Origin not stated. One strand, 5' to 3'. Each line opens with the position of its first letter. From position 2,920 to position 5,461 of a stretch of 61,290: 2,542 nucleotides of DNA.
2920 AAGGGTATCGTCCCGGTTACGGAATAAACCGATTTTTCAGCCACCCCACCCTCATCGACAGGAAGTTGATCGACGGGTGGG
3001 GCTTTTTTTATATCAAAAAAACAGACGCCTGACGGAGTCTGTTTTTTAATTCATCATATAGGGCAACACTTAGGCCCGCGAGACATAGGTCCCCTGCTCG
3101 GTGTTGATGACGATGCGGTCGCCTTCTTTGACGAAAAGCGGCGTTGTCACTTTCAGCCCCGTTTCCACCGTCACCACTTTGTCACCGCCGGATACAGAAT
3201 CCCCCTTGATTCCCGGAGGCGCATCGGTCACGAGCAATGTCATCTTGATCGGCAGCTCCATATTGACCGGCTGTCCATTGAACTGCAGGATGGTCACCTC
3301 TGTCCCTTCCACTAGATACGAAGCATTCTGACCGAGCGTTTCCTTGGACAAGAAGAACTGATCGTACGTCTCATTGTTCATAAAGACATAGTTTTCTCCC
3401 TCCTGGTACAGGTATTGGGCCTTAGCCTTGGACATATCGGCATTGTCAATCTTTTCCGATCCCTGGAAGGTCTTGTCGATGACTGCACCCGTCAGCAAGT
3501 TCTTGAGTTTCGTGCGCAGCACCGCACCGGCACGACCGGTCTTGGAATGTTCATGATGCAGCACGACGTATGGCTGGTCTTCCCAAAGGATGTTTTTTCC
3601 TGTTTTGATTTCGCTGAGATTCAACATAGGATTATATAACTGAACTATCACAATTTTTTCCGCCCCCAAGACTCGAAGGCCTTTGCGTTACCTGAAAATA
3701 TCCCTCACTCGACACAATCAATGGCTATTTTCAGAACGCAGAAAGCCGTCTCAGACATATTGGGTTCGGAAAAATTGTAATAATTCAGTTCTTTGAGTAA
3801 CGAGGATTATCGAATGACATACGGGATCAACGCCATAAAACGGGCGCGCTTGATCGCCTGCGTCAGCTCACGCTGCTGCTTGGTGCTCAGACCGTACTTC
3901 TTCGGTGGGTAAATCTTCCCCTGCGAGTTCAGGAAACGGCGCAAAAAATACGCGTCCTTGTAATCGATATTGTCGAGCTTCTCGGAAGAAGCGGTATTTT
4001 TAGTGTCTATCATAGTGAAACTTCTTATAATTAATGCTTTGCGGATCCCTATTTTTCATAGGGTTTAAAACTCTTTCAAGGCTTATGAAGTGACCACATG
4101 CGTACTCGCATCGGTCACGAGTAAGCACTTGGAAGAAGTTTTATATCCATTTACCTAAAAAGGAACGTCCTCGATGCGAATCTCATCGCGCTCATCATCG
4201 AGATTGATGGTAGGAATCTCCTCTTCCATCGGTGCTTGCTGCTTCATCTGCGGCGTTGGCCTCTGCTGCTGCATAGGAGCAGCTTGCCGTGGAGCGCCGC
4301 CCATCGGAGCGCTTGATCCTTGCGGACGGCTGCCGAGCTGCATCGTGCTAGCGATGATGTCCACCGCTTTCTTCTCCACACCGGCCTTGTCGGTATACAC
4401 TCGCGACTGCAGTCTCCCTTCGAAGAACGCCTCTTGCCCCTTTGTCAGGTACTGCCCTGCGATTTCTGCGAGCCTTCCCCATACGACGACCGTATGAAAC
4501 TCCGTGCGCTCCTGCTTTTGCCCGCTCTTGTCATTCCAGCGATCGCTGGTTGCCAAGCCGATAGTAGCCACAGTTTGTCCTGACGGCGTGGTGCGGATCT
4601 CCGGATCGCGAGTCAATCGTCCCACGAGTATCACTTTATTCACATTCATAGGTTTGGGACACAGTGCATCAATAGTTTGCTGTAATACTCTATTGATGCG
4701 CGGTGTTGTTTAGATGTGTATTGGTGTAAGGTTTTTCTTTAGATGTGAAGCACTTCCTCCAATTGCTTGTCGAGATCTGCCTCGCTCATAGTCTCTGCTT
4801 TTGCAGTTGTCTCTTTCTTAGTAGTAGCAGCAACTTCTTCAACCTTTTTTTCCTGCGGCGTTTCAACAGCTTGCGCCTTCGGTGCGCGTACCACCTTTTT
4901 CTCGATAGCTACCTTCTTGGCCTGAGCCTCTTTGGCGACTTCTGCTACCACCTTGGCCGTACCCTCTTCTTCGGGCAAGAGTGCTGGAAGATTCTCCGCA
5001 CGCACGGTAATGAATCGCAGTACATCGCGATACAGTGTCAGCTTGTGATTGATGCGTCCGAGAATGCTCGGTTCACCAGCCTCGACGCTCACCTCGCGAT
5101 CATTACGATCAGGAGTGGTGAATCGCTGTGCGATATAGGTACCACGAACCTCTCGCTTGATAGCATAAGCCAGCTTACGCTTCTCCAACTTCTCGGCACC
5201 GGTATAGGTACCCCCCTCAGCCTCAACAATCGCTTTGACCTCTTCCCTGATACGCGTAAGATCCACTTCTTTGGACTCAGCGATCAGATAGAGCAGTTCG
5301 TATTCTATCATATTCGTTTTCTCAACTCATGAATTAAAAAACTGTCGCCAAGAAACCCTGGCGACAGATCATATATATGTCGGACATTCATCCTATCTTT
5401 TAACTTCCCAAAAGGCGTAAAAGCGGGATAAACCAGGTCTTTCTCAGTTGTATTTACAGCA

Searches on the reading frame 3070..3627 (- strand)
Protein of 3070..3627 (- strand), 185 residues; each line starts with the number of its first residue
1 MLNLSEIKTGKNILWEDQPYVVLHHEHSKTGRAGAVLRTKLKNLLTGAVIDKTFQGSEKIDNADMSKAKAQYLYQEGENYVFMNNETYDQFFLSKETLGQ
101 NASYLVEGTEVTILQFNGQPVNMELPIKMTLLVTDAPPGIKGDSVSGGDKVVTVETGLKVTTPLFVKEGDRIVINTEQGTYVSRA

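Call 7: search_protein_families(library=pfam, proteins=[window:3070-3627:-])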
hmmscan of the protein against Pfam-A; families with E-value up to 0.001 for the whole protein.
window:3070-3627:- (185 aa): 3 families
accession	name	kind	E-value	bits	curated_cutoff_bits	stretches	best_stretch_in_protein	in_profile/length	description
PF01132.26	EFP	-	7.8e-22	77.4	27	1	69-121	2-54/54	Elongation factor P (EF-P) OB domain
PF09285.17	Elong-fact-P_C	-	1.9e-20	72.8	25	1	130-184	2-56/56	Elongation factor P, C-terminal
PF08207.18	EFP_N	-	5.1e-19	68.5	23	1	5-60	3-58/58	Elongation factor P (EF-P) KOW-like domain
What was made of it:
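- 3070..3627 (-): efp, downstream of copy 1 (context). Pfam EFP_N, EFP and Elong-fact-P_C (call 7).
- Checked: Gene calls (Pfam, call 7). efp is 3070-3627(-), rpsR 3807-4013(-) and ychF 37583-38635(-).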

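Call 16: find_encoding_contigs(protein=window:3070-3627:-, flank=3000, max_places=10)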
Protein window:3070-3627:- (185 aa): 3 contigs read that carry it; 3 places shown.
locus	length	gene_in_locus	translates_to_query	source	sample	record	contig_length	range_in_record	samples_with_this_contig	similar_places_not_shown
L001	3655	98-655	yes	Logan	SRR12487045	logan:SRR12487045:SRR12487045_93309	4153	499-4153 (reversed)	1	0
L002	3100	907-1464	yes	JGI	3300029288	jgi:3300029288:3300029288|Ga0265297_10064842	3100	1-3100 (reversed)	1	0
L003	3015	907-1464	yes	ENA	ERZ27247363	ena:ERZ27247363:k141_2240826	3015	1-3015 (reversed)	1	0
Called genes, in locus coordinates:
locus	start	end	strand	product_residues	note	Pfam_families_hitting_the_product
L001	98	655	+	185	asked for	PF08207:EFP_N, PF01132:EFP, PF09285:Elong-fact-P_C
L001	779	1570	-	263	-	-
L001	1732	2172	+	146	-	-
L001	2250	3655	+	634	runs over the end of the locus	?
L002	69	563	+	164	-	PF00436:SSB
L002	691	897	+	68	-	PF01084:Ribosomal_S18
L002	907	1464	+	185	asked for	PF08207:EFP_N, PF01132:EFP, PF09285:Elong-fact-P_C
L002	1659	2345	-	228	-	-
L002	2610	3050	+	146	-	-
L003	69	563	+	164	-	PF00436:SSB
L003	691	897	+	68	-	PF01084:Ribosomal_S18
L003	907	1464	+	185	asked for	PF08207:EFP_N, PF01132:EFP, PF09285:Elong-fact-P_C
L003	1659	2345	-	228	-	-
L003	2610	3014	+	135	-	?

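Call 49: find_homologous_proteins(query=window:3070-3627:-, max_evalue=1e-40)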
Query window:3070-3627:- (185 aa): 1306 proteins with E <= 1e-40 among 1691 candidates; the best 120 are listed.
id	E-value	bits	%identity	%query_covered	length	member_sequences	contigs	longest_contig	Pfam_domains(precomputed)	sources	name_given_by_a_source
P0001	3.5e-110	383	94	100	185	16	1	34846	PF09285.18,PF01132.28,PF08207.19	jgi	jgi:elongation factor P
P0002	5.9e-106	370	91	100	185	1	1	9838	PF09285.18,PF01132.28,PF08207.19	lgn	-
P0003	2.8e-101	354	87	100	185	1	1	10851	PF09285.18,PF01132.28,PF08207.19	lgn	-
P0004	2.2e-98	345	83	100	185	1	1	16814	PF09285.18,PF01132.28,PF08207.19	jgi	jgi:elongation factor P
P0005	4.4e-98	344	83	100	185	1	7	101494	PF09285.18,PF01132.28,PF08207.19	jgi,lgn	jgi:elongation factor P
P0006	1.2e-97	343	84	100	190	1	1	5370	PF09285.18,PF01132.28,PF08207.19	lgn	-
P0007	1.5e-97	342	82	100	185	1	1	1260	PF09285.18,PF01132.28,PF08207.19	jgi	jgi:elongation factor P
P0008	5.6e-97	340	82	100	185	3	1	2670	PF09285.18,PF01132.28,PF08207.19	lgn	-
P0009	1.0e-96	340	82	100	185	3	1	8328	PF09285.18,PF01132.28,PF08207.19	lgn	-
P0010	7.0e-94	330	78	100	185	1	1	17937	PF09285.18,PF01132.28,PF08207.19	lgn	-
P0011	7.2e-93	327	78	100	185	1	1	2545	PF09285.18,PF01132.28,PF08207.19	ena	-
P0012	3.0e-87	309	74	100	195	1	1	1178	PF09285.18,PF01132.28,PF08207.19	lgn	-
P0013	5.4e-87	308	74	100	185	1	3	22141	PF09285.18,PF01132.28,PF08207.19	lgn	-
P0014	6.2e-87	308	75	100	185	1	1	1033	PF09285.18,PF01132.28,PF08207.19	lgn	-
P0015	7.2e-87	308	74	100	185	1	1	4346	PF09285.18,PF01132.28,PF08207.19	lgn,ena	-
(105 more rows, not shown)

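Call 50: find_encoding_contigs(protein=P0001, flank=10000, max_places=2)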
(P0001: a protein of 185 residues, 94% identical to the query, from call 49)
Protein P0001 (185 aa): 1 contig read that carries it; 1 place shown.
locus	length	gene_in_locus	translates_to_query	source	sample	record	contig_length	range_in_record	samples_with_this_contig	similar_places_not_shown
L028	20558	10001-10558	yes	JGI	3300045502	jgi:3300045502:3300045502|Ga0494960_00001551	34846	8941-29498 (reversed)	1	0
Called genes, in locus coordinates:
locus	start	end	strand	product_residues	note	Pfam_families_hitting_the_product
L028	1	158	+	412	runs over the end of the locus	PF07690:MFS_1, PF13347:MFS_2 (weak), PF07690:MFS_1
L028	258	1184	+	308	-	PF00890:FAD_binding_2 (faint), PF07992:Pyr_redox_2, PF13738:Pyr_redox_3, PF00070:Pyr_redox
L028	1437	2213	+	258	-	PF00188:CAP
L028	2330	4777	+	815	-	PF13491:FtsK_4TM, PF17854:FtsK_alpha, PF01580:FtsK_SpoIIIE, PF09397:FtsK_gamma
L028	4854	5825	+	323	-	PF12844:HTH_19 (weak), PF13413:HTH_25, PF09136:Glucodextran_B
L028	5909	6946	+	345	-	PF00154:RecA_N, PF06745:ATPase (faint), PF08423:Rad51, PF27531:MT3502_N (weak), PF01637:ATPase_2 (weak), PF21096:RecA_C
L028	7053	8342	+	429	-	PF00038:Filament (faint), PF06785:UPF0242 (faint)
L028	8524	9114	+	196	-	PF01250:Ribosomal_S6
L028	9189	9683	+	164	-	PF00436:SSB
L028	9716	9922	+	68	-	PF01084:Ribosomal_S18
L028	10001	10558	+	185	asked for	PF08207:EFP_N, PF01132:EFP, PF09285:Elong-fact-P_C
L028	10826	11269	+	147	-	-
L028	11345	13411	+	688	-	PF02518:HATPase_c, PF00204:DNA_gyraseB, PF01751:Toprim, PF00986:DNA_gyraseB_C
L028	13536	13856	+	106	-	-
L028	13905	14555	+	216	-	PF01386:Ribosomal_L25p, PF14693:Ribosomal_TL5_C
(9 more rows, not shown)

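Call 51: find_encoding_contigs(protein=P0003, flank=10000, max_places=2)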
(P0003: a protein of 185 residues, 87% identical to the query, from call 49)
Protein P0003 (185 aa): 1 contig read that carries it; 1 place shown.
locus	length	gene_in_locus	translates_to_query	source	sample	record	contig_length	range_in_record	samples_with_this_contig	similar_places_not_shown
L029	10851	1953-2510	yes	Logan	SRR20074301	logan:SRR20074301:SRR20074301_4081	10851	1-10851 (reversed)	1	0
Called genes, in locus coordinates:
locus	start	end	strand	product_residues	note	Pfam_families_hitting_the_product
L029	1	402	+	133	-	?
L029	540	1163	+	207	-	PF01250:Ribosomal_S6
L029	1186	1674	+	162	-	PF00436:SSB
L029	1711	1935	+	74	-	PF01084:Ribosomal_S18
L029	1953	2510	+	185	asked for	PF08207:EFP_N, PF01132:EFP, PF09285:Elong-fact-P_C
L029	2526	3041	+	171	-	-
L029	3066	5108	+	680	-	PF02518:HATPase_c, PF00204:DNA_gyraseB, PF01751:Toprim, PF00986:DNA_gyraseB_C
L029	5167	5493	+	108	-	-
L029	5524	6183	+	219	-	PF01386:Ribosomal_L25p, PF14693:Ribosomal_TL5_C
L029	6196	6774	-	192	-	PF01195:Pept_tRNA_hydro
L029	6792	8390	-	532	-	PF03816:LytR_cpsA_psr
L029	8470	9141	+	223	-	PF10502:Peptidase_S26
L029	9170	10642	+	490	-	PF13393:tRNA-synt_His, PF00587:tRNA-synt_2b, PF13393:tRNA-synt_His, PF03129:HGTP_anticodon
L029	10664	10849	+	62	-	?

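Call 52: find_encoding_contigs(protein=P0005, flank=10000, max_places=2)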
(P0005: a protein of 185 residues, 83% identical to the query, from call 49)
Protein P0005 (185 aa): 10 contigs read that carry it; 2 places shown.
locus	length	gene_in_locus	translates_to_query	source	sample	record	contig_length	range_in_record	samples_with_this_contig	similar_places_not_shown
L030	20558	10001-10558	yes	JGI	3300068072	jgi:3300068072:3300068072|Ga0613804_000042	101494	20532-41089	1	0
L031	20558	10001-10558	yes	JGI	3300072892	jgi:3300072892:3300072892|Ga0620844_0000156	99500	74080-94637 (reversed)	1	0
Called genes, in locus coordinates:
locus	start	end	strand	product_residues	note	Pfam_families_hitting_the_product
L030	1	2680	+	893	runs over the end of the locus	PF13491:FtsK_4TM, PF17854:FtsK_alpha, PF01580:FtsK_SpoIIIE, PF09397:FtsK_gamma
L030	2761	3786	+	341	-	PF12844:HTH_19 (weak), PF13413:HTH_25, PF09136:Glucodextran_B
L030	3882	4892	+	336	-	PF00154:RecA_N, PF08423:Rad51, PF06745:ATPase (faint), PF01637:ATPase_2 (weak), PF27531:MT3502_N (weak), PF02283:CobU (faint), PF21096:RecA_C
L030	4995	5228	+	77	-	-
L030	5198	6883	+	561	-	PF00916:Sulfate_transp, PF01740:STAS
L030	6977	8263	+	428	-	PF13406:SLT_2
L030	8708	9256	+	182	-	PF01250:Ribosomal_S6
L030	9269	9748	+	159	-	PF00436:SSB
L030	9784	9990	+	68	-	PF01084:Ribosomal_S18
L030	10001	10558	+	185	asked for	PF08207:EFP_N, PF01132:EFP, PF09285:Elong-fact-P_C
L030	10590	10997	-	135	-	-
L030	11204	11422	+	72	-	-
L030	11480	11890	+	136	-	-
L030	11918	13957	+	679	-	PF02518:HATPase_c, PF00204:DNA_gyraseB, PF01751:Toprim, PF00986:DNA_gyraseB_C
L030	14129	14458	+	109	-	-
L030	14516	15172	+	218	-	PF01386:Ribosomal_L25p, PF14693:Ribosomal_TL5_C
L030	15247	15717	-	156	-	-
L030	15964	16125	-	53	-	-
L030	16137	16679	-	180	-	PF01195:Pept_tRNA_hydro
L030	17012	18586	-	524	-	PF03816:LytR_cpsA_psr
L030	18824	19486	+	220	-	PF10502:Peptidase_S26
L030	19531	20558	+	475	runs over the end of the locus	PF01409:tRNA-synt_2d (faint), PF13393:tRNA-synt_His, PF00587:tRNA-synt_2b, PF03129:HGTP_anticodon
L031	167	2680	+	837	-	PF13491:FtsK_4TM, PF17854:FtsK_alpha, PF01580:FtsK_SpoIIIE, PF09397:FtsK_gamma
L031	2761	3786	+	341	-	PF12844:HTH_19 (weak), PF13413:HTH_25, PF09136:Glucodextran_B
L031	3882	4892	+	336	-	PF00154:RecA_N, PF08423:Rad51, PF06745:ATPase (faint), PF01637:ATPase_2 (weak), PF27531:MT3502_N (weak), PF02283:CobU (faint), PF21096:RecA_C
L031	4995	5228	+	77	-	-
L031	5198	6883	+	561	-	PF00916:Sulfate_transp, PF01740:STAS (weak)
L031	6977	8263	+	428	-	PF13406:SLT_2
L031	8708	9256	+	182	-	PF01250:Ribosomal_S6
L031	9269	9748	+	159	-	PF00436:SSB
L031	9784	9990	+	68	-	PF01084:Ribosomal_S18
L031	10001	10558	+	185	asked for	PF08207:EFP_N, PF01132:EFP, PF09285:Elong-fact-P_C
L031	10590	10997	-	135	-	-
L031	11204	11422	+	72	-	-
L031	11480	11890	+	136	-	-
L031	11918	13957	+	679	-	PF02518:HATPase_c, PF00204:DNA_gyraseB, PF01751:Toprim, PF00986:DNA_gyraseB_C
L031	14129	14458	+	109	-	-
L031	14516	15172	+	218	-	PF01386:Ribosomal_L25p, PF14693:Ribosomal_TL5_C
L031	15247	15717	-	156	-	-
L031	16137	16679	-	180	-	PF01195:Pept_tRNA_hydro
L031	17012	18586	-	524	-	PF03816:LytR_cpsA_psr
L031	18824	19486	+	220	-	PF10502:Peptidase_S26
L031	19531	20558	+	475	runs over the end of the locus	PF01409:tRNA-synt_2d (faint), PF13393:tRNA-synt_His, PF00587:tRNA-synt_2b, PF03129:HGTP_anticodon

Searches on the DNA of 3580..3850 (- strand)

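Call 15: search_rna_families(source=window, start=3580, end=3850, threshold=evalue, max_evalue=10)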
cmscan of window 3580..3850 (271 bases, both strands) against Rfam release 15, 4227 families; matches with E-value up to 10: 2.
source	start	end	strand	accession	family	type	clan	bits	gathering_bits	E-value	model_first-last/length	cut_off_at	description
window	3680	3745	-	RF03284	mir-4637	Gene; miRNA;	-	14.6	89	4.4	1-84/84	no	mir-4637 microRNA precursor family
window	3597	3642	-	RF01624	ceN27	Gene; snRNA; snoRNA; CD-box;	-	14.1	38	9.7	1-80/80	no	Nematode snoRNA ceN27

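Call 57: build_rna_model(alignment_id=A3)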
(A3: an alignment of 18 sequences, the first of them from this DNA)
Model R1 built from alignment A3 (18 sequences, 139 columns); structure: RNAalifold consensus.
model positions 135; base pairs 43; branch points 0; effective number of sequences 1.61; information 0.591 bits per position. Calibrated on 0.2 Mb of random sequence (short: E-values are rough).
structure used (alignment columns):
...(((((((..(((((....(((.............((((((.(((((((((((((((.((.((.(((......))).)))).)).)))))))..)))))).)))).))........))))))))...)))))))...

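Call 58: search_with_rna_model(model_id=R1, sources=[window, L002, L005, L006, L007, L008, L009, L010, L012, L013, L014, L016, L018, L019, L020, L021, L022, L024, L026, L027, L028, L029, L030, L031], max_evalue=1)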
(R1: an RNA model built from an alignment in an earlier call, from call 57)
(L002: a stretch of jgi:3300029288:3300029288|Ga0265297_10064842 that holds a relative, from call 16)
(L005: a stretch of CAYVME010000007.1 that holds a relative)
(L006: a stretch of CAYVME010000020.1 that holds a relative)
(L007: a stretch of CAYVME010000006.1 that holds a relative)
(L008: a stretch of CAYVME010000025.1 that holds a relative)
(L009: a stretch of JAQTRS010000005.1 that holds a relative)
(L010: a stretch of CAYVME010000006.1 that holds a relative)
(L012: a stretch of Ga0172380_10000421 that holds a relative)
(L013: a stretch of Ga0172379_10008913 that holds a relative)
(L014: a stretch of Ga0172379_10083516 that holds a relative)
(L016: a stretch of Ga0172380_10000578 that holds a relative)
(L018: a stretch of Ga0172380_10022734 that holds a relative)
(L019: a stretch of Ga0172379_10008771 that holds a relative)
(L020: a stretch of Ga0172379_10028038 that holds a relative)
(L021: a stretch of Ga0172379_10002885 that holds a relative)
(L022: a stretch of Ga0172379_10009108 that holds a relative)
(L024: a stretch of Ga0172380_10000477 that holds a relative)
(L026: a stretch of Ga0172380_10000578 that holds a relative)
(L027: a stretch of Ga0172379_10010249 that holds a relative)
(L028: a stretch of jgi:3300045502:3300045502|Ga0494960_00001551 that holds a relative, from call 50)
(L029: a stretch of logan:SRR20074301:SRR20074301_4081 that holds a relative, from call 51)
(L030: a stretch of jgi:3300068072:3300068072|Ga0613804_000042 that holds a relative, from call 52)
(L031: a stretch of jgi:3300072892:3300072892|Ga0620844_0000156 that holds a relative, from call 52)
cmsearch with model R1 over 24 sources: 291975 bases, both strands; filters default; matches with E-value up to 1: 42.
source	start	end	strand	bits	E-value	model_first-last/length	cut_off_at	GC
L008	1943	2078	-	143.8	1.1e-28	1-135/135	no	0.31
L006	2932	3068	+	141.3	4.2e-28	1-135/135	no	0.31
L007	1556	1692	+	139.1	1.3e-27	1-135/135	no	0.28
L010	6718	6854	+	138.7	1.6e-27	1-135/135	no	0.31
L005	3027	3163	+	138.2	2e-27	1-135/135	no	0.27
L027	1331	1461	+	136.7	4.5e-27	1-135/135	no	0.33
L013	4863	4993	-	134.9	1.1e-26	1-135/135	no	0.34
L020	3009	3139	+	130.4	1.2e-25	1-135/135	no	0.33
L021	4894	5024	-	130.2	1.3e-25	1-135/135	no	0.31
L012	1309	1444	+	128.2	3.7e-25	1-135/135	no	0.24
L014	2343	2473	-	127.5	5.5e-25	1-135/135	no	0.27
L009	4525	4654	-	125.8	1.3e-24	1-135/135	no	0.36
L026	1232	1367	+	125.5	1.5e-24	1-135/135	no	0.25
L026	3285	3420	-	124.4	2.7e-24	1-135/135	no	0.25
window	3650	3779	-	121.7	1.1e-23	1-135/135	no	0.44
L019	1039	1170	+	116.6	1.5e-22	1-135/135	no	0.33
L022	12160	12288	+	109.1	7.5e-21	1-135/135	no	0.31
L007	7152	7289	+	101.5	3.8e-19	1-135/135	no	0.28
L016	1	119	+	89.7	1.7e-16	18-135/135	5'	0.27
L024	10917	11035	-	89.7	1.7e-16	18-135/135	5'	0.27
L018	1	121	-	87.2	6.3e-16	1-121/135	3'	0.24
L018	5665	5785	+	87.2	6.3e-16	1-121/135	3'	0.24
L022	12161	12288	-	37.8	8.1e-05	1-135/135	no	0.31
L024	9003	9153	+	34.3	0.00051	1-135/135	no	0.26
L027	1332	1462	-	34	0.0006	1-135/135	no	0.33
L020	3010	3140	-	32.6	0.0012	1-135/135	no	0.33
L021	4894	5023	+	32.5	0.0013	1-135/135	no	0.3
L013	4862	4992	+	32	0.0017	1-135/135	no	0.33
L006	2933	3069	-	30.9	0.003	1-135/135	no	0.31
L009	4524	4653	+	28.1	0.012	1-135/135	no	0.36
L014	2343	2472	+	27.6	0.016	1-135/135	no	0.28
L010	6719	6855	-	27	0.022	1-135/135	no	0.31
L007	1557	1693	-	26.7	0.026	1-135/135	no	0.28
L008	1942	2077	+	26.1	0.035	1-135/135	no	0.32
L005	3038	3165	-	25.9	0.038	1-135/135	no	0.29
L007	7153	7290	-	24.6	0.078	1-135/135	no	0.28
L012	1310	1445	-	24.1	0.1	1-135/135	no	0.24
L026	3284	3419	+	22.4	0.23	1-135/135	no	0.25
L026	1233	1368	-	20.8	0.54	1-135/135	no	0.25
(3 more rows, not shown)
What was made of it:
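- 3638..3790 (-): Copy 1 (c1): complete long hairpin of subfamily A, sense strand = window minus strand. Covariance-model hit at 3650-3779(-), 121.7 bits (call 58).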

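Call 70: search_with_rna_model(model_id=R1, sources=[L032, L033, L034, L035], max_evalue=1)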
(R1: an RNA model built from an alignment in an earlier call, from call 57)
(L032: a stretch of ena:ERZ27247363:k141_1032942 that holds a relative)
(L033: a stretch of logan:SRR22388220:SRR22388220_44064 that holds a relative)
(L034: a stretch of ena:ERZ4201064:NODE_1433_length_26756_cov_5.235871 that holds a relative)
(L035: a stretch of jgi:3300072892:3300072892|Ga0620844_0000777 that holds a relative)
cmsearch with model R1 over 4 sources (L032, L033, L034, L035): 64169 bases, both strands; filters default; matches with E-value up to 1: 3.
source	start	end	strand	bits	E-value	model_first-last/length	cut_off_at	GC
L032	1260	1387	+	108.4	2.3e-21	1-135/135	no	0.3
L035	9818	9945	-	65.8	9e-12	1-135/135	no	0.3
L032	1260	1388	-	35.8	5e-05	1-135/135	no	0.29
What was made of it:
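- Covariance model R1 scores them at 100-144 bits and finds one degenerate and one diverged copy (calls 57, 58, 70).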

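Call 85: search_dna_similar(query=window:3640-3790:-, collection=phages, mode=distant, max_evalue=0.01)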
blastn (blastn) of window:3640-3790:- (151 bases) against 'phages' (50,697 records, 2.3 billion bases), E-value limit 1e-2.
No match.

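Call 86: search_dna_similar(query=window:3640-3790:-, collection=plasmids, mode=distant, max_evalue=0.01)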
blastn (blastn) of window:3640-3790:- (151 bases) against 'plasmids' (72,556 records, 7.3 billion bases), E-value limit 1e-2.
No match.
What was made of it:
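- Tried and rejected: No blastn match in the phage or plasmid collections (calls 85, 86).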

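Call 101: search_with_rna_model(model_id=R1, sources=[L036, L037, L038], max_evalue=1)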
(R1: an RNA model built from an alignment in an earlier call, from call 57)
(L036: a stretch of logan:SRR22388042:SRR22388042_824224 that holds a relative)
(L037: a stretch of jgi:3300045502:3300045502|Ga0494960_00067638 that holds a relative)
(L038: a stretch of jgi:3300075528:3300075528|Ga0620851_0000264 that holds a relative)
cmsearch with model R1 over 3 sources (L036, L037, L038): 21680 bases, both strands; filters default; matches with E-value up to 1: 1.
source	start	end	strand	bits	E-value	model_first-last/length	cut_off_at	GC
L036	3598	3653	+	14.8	0.93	1-135/135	no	0.32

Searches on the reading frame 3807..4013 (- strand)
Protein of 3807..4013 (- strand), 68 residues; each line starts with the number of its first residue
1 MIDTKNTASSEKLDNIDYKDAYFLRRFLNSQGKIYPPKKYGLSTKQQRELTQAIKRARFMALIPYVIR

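Call 7: search_protein_families(library=pfam, proteins=[window:3807-4013:-])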
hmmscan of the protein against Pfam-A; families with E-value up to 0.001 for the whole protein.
window:3807-4013:- (68 aa): 1 family
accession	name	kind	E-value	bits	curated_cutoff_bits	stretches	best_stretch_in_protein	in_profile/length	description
PF01084.26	Ribosomal_S18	-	4.3e-22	78.4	21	1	14-63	3-52/52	Ribosomal protein S18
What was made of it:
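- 3807..4013 (-): rpsR, upstream of copy 1 (context). Pfam Ribosomal_S18 (call 7).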

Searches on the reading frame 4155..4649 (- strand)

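Call 7: search_protein_families(library=pfam, proteins=[window:4155-4649:-])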
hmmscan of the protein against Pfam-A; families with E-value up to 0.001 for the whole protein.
window:4155-4649:- (164 aa): 2 families
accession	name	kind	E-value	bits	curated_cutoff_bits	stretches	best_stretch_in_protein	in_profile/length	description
PF00436.31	SSB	-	6.5e-36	123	26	1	3-105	1-103/104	Single-strand binding protein family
PF22657.2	SSB_1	-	0.00025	21.6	27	1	4-83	1-78/91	Another single-strand binding protein family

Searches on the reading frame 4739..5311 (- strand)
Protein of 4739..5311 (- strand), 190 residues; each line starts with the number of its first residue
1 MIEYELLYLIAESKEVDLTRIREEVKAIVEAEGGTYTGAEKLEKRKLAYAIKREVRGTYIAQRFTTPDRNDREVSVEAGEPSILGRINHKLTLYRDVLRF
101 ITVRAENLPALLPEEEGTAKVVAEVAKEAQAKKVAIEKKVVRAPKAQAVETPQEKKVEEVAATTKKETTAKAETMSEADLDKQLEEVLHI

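Call 7: search_protein_families(library=pfam, proteins=[window:4739-5311:-])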
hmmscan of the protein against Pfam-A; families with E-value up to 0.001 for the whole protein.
window:4739-5311:- (190 aa): 1 family
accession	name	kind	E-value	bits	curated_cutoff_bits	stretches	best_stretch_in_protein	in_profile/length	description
PF01250.22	Ribosomal_S6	-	1e-11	45.3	27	1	4-74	2-73/90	Ribosomal protein S6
